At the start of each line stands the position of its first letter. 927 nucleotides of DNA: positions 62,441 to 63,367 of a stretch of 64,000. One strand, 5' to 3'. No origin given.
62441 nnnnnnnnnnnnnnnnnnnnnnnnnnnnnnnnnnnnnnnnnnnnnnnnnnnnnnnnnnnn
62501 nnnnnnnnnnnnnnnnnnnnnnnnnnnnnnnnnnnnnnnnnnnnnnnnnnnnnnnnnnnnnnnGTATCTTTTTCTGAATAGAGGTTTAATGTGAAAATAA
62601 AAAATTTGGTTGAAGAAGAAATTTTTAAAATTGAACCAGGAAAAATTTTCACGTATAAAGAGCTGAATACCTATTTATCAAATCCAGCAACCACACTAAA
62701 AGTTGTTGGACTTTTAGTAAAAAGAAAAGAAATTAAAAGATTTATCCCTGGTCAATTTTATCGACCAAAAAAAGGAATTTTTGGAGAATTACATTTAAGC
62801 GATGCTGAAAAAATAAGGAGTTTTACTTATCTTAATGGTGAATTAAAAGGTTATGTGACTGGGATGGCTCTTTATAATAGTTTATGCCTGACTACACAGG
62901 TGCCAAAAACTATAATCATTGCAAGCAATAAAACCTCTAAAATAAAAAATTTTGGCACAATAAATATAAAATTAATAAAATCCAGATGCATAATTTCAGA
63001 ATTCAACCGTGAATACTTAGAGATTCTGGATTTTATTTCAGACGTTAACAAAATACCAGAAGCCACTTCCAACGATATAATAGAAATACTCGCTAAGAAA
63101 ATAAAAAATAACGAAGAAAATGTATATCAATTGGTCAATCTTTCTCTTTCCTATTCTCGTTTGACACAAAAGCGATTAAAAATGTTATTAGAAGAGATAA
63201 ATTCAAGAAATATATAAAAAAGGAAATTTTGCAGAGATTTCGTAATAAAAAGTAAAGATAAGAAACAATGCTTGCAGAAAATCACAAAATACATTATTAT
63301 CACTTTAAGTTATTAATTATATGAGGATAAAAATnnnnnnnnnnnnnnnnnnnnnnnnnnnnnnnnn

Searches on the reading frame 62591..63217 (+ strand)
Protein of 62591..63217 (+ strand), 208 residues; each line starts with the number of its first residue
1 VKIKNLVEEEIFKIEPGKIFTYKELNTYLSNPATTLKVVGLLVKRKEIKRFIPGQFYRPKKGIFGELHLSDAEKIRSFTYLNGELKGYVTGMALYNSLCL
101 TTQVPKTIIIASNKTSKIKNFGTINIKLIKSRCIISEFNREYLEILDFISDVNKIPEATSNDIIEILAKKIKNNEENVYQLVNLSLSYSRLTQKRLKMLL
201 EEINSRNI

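Call 47: search_protein_families(library=pfam, proteins=[window:62591-63217:+], max_evalue=0.001)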
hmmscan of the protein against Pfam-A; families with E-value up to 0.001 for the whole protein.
window:62591-63217:+ (208 aa): 1 family
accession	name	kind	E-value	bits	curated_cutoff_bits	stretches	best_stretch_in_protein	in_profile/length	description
PF19570.5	DUF6088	-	1.7e-05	25.1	25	1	8-170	3-167/172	Family of unknown function (DUF6088)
